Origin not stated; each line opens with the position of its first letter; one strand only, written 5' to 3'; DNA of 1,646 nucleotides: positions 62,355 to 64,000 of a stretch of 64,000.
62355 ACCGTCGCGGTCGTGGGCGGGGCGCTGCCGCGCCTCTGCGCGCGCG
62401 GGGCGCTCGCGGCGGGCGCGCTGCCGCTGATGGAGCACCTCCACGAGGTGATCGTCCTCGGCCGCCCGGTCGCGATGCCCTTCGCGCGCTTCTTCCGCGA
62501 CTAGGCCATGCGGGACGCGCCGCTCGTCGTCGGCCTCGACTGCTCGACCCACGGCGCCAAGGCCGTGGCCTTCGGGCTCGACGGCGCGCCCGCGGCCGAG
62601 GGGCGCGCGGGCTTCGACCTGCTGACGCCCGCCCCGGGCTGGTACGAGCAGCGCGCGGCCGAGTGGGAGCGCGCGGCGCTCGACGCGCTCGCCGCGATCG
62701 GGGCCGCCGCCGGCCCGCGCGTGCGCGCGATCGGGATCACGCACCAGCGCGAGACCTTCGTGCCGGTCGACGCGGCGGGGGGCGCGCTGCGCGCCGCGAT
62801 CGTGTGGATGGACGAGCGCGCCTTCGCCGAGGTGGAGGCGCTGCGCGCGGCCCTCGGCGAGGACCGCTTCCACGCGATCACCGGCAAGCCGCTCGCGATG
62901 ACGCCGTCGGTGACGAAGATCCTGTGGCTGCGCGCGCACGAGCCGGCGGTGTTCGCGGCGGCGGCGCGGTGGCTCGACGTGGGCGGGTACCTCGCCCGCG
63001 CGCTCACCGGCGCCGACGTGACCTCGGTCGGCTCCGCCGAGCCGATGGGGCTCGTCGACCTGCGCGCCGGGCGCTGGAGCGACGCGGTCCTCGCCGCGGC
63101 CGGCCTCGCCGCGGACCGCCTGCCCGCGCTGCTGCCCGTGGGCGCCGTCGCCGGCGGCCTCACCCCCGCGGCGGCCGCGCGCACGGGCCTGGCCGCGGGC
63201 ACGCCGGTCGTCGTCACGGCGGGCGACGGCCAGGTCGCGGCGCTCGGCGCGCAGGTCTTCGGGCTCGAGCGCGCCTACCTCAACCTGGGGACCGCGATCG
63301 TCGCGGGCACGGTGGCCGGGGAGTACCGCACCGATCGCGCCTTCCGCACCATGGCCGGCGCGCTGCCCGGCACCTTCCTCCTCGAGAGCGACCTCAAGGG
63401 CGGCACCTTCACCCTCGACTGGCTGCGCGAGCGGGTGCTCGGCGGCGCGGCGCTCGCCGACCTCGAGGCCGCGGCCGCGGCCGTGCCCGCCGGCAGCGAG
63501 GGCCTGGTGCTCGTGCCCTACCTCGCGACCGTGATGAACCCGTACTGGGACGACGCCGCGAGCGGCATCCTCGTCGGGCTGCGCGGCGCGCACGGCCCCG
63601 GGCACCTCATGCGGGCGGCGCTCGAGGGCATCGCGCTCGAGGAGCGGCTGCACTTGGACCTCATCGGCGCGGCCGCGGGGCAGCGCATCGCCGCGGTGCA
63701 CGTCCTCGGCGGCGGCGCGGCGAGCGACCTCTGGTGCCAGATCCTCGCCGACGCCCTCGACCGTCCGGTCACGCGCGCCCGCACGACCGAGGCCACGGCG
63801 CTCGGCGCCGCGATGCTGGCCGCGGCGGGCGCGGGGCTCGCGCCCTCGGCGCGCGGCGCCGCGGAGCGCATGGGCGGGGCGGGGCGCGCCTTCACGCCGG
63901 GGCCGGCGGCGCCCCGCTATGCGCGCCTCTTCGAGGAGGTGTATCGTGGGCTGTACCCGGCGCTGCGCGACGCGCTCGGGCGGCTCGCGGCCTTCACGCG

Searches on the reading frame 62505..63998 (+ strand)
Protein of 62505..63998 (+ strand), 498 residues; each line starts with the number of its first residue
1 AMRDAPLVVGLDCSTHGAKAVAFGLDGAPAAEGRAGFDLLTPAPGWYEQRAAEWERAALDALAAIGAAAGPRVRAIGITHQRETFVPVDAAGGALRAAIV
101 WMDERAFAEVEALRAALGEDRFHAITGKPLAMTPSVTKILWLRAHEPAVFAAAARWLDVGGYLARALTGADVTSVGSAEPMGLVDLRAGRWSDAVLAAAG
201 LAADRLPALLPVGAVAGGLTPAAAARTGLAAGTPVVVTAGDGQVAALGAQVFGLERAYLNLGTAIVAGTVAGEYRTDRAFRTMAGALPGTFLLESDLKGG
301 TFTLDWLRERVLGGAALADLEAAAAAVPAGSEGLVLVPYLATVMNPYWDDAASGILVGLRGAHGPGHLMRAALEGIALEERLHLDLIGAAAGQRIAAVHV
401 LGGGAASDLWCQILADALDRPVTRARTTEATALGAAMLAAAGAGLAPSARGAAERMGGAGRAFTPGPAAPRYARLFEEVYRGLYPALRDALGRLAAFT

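Call 44: search_protein_families(library=pfam, proteins=[window:62505-63998:+], max_evalue=0.001)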
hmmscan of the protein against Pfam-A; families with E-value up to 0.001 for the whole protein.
window:62505-63998:+ (498 aa): 2 families
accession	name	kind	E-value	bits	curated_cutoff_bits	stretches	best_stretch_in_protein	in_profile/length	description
PF00370.27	FGGY_N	-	2.6e-50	171.7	28.8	1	8-248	2-245/245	FGGY family of carbohydrate kinases, N-terminal domain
PF02782.22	FGGY_C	-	2.4e-34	119.3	27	1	257-442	1-197/198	FGGY family of carbohydrate kinases, C-terminal domain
